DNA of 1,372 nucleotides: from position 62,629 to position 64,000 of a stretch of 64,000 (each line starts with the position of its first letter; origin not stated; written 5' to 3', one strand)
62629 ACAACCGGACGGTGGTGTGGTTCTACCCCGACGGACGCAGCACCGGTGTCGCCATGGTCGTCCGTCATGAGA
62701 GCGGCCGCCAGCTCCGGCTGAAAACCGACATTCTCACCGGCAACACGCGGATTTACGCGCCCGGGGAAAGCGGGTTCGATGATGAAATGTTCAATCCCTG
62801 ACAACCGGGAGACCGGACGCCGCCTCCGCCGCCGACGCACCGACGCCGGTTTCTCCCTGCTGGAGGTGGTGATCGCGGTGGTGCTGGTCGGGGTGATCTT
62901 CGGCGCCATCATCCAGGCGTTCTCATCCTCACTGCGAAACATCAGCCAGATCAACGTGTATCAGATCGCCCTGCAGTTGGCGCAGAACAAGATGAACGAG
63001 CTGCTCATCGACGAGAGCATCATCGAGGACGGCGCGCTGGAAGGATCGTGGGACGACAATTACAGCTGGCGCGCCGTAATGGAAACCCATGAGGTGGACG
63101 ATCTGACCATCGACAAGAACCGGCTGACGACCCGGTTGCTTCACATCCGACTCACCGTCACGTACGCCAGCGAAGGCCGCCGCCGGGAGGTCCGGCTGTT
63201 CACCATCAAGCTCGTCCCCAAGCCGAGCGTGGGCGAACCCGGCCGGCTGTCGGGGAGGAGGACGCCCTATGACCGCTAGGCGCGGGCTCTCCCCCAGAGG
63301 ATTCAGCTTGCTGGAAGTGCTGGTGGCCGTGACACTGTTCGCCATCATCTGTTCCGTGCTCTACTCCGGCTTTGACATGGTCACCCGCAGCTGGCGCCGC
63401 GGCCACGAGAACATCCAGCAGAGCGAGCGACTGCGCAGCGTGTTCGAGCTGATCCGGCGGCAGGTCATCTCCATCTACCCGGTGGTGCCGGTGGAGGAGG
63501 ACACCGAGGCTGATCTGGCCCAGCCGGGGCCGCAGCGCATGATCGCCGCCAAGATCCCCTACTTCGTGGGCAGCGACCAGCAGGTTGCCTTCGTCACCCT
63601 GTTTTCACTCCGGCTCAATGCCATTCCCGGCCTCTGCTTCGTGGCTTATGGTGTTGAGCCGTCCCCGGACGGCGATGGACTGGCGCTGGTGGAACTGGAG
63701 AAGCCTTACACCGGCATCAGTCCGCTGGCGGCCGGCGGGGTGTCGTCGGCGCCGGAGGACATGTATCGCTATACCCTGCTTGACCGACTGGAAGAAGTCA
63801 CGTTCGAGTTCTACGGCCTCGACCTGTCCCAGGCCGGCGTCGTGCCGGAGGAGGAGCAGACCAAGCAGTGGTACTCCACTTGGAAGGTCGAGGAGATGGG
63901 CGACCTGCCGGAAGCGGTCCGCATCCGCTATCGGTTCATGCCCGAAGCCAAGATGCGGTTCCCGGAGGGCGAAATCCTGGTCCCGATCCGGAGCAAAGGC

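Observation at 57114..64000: ECF sigma / anti-sigma / periplasmic protein fused transcriptionally to a gspEFGHIJ type II secretion operon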

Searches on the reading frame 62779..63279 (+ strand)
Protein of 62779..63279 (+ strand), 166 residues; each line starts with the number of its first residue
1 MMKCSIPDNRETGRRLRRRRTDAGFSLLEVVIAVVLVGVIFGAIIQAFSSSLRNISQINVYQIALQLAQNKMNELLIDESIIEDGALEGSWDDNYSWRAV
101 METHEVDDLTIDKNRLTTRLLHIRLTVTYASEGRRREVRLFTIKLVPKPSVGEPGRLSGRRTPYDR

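Call 6: search_protein_families(library=pfam, proteins=[window:62779-63279:+], max_evalue=0.01)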
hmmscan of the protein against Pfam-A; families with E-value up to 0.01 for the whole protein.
window:62779-63279:+ (166 aa): 1 family
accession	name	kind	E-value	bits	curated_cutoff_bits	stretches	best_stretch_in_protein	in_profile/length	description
PF07963.17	N_methyl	-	8.7e-06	25.5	21.2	1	19-44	1-26/27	Prokaryotic N-terminal methylation motif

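Call 7: search_protein_families(library=ncbifam, proteins=[window:62779-63279:+], max_evalue=0.01)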
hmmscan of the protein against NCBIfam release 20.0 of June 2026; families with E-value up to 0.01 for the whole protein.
window:62779-63279:+ (166 aa): 8 families
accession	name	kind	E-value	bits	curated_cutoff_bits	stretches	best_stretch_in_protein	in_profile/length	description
NF047828.1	T3SSXpsI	equivalog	3.8e-09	36.6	150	1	24-147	3-128/132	type II secretion system protein XpsI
NF041013.1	T4P_ComGE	equivalog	1.3e-06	28.4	49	1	24-79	5-60/83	competence type IV pilus minor pilin ComGE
TIGR01707.1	gspI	equivalog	7.1e-06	26.5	44.35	1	24-90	1-67/101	type II secretion system minor pseudopilin GspI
TIGR02523.1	type_IV_pilV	equivalog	8.3e-05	23.1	52.2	1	23-86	2-65/139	type IV pilus modification protein PilV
TIGR01708.2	typeII_sec_gspH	equivalog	8.8e-05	22.6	80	1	23-69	2-45/169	type II secretion system minor pseudopilin GspH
TIGR02532.1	IV_pilin_GFxxxE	domain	0.00023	20.9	16.3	1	23-44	2-23/24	prepilin-type N-terminal cleavage/methylation domain-containing protein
NF007660.0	PRK10332.1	equivalog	0.0055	17.2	86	1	21-63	7-49/107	prepilin-type N-terminal cleavage/methylation domain-containing protein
NF007848.0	PRK10557.1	equivalog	0.0076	15.6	120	0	18-66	6-53/192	prepilin peptidase-dependent protein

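Call 8: find_encoding_contigs(protein=window:62779-63276:+, flank=10000, max_places=6)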
Protein window:62779-63276:+ (166 aa): 22 contigs read that carry it; 6 places shown.
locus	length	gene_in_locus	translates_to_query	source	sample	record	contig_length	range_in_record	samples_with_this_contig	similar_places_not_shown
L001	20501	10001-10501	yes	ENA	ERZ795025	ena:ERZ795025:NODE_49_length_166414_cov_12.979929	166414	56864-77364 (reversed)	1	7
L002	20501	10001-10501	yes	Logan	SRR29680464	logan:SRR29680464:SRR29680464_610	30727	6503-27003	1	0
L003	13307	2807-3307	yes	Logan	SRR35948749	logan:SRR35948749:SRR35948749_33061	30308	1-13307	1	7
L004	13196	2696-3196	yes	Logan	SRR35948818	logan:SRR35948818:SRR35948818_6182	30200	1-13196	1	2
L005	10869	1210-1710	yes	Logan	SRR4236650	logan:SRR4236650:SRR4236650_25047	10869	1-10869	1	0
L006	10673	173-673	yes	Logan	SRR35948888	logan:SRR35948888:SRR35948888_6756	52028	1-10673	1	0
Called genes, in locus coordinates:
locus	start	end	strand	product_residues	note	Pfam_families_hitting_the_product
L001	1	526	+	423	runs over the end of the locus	PF01595:CNNM, PF00571:CBS, PF03471:CorC_HlyC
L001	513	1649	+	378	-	PF00383:dCMP_cyt_deam_1, PF14437:MafB19-deam (weak), PF01872:RibD_C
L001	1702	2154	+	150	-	PF02130:YbeY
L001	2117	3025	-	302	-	PF00582:Usp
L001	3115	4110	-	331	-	PF00108:Thiolase_N (faint), PF08545:ACP_syn_III, PF08541:ACP_syn_III_C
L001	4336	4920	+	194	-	PF04542:Sigma70_r2, PF08281:Sigma70_r4_2, PF04545:Sigma70_r4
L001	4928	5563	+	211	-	PF13490:zf-HC2 (faint)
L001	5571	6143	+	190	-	-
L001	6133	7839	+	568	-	PF05157:MshEN, PF00437:T2SSE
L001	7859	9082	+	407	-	PF28597:T2SSF_N, PF00482:T2SSF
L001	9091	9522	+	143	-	PF07963:N_methyl, PF08334:T2SSG, PF22434:PilW_C (weak)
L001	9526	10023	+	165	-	PF12019:GspH (weak)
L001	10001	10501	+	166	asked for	PF07963:N_methyl (weak)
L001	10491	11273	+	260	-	PF07963:N_methyl (weak), PF11612:T2SSJ (faint)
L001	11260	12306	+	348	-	PF12836:HHH_3 (faint), PF21687:T2SSK_1st, PF03934:T2SSK (faint)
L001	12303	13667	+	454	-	-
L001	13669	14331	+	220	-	PF04612:T2SSM (faint), PF10741:T2SSM_b (weak)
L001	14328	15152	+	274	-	-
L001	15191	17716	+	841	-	PF21305:type_II_gspD_N0, PF03958:Secretin_N, PF00263:Secretin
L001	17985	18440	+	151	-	PF04542:Sigma70_r2, PF08281:Sigma70_r4_2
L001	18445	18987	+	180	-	-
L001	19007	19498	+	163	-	PF13424:TPR_12 (faint)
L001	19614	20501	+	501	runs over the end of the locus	PF13517:FG-GAP_3 (faint)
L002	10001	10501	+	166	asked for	PF07963:N_methyl (weak)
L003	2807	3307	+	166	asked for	PF07963:N_methyl (weak)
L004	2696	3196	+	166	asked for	PF07963:N_methyl (weak)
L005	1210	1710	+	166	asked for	PF07963:N_methyl (weak)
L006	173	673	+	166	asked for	PF07963:N_methyl (weak)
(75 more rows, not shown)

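Call 36: search_protein_families(library=pfam, proteins=[L001:12303-13664:+, L001:13669-14328:+, L001:14328-15149:+, L001:18445-18984:+, L001:19007-19495:+], max_evalue=1)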
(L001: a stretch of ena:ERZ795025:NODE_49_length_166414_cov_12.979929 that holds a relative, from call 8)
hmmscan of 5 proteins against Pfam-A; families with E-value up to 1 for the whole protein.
L001:12303-13664:+ (454 aa): 3 families
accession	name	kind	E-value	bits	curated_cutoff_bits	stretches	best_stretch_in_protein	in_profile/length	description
PF05137.18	PilN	-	0.00015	22.2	22.8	1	381-450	2-75/78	Fimbrial assembly protein (PilN)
PF05134.19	T2SSL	-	0.0012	18.7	25.5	1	64-153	47-131/231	Type II secretion system (T2SS), protein L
PF19380.4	DUF5955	-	0.084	13.7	27.1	1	351-424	8-81/88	Family of unknown function (DUF5955)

L001:13669-14328:+ (220 aa): 3 families
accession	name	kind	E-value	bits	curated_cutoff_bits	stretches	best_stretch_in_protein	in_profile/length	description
PF04612.17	T2SSM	-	2.7e-08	34.6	27.8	2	2-49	10-57/160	Type II secretion system (T2SS), protein M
PF10741.14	T2SSM_b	-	1.6e-07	31.6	21.7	1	79-182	5-96/111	Type II secretion system (T2SS), protein M subtype b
PF09304.16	Cortex-I_coil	-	0.033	14.9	60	1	34-73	14-53/107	Cortexillin coiled-coil region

L001:14328-15149:+ (274 aa): 1 family
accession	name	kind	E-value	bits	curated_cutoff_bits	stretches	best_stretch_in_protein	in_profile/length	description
PF03929.21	PepSY_TM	-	0.18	12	28.8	0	6-95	10-98/295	PepSY-associated TM region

L001:18445-18984:+ (180 aa): 0 families

L001:19007-19495:+ (163 aa): 15 families
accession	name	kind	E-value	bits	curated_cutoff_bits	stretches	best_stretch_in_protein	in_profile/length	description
PF13424.12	TPR_12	-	1.1e-05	26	30.1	1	124-159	42-77/77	Tetratricopeptide repeat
PF13414.12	TPR_11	-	3.9e-05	23.7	26.8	2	141-156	8-23/42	TPR repeat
PF07719.23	TPR_2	-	5.3e-05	23.5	27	1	127-157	1-31/34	Tetratricopeptide repeat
PF13181.12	TPR_8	-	9.2e-05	22.8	25.7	1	127-159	1-33/34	Tetratricopeptide repeat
PF13176.12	TPR_7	-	0.00033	21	27.9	1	134-161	6-33/36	Tetratricopeptide repeat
PF00515.34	TPR_1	-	0.00071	19.7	27.8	1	127-152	1-26/34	Tetratricopeptide repeat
PF20190.3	DUF6553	-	0.0018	18.5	25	1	48-124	62-138/188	Family of unknown function (DUF6553)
PF13428.12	TPR_14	-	0.0023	18.9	23.5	0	52-78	3-29/44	Tetratricopeptide repeat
PF09976.15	TPR_21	-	0.0029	17.8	25.5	1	104-157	127-176/193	Tetratricopeptide repeat-like domain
PF13432.12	TPR_16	-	0.0038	18.1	32.7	1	127-155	31-59/65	Tetratricopeptide repeat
PF14559.12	TPR_19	-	0.0091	16.7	25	1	56-77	31-52/68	Tetratricopeptide repeat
PF19964.5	EAD11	-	0.03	14.7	26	1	57-83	6-26/80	Effector-associated domain 11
PF22860.2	DUF7017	-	0.038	14.4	27.5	1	50-78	71-99/141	Domain of unknown function (DUF7017)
PF13174.12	TPR_6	-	0.072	14.2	26.3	0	59-78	9-28/33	Tetratricopeptide repeat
PF13374.12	TPR_10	-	0.19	12.3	27.5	1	127-160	2-35/42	Tetratricopeptide repeat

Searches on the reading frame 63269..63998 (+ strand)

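Call 6: search_protein_families(library=pfam, proteins=[window:63269-63998:+], max_evalue=0.01)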
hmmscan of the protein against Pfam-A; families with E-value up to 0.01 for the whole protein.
window:63269-63998:+ (243 aa): 2 families
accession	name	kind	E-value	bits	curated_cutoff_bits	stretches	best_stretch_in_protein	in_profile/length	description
PF07963.17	N_methyl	-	1.1e-06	28.4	21.2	1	10-32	5-27/27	Prokaryotic N-terminal methylation motif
PF11612.13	T2SSJ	-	0.0014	19.4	28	1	165-222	85-129/140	Type II secretion system (T2SS), protein J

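Call 7: search_protein_families(library=ncbifam, proteins=[window:63269-63998:+], max_evalue=0.01)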
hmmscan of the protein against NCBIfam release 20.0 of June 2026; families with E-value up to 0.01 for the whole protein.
window:63269-63998:+ (243 aa): 5 families
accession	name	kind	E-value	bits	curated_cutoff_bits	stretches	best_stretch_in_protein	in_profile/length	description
NF006453.0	PRK08808.1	equivalog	2.6e-10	39.7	295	1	10-101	7-101/211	type II secretion system protein J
TIGR02532.1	IV_pilin_GFxxxE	domain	8.9e-06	25.3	16.3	1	10-27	2-19/24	prepilin-type N-terminal cleavage/methylation domain-containing protein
TIGR01711.1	gspJ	equivalog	3.2e-05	23.8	64.85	1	10-66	1-57/192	type II secretion system minor pseudopilin GspJ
NF041013.1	T4P_ComGE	equivalog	4.1e-05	23.6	49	1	10-62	4-53/83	competence type IV pilus minor pilin ComGE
TIGR02599.1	TIGR02599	subfamily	0.00026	20.4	256.5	1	11-65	1-55/361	Verru_Chthon cassette protein C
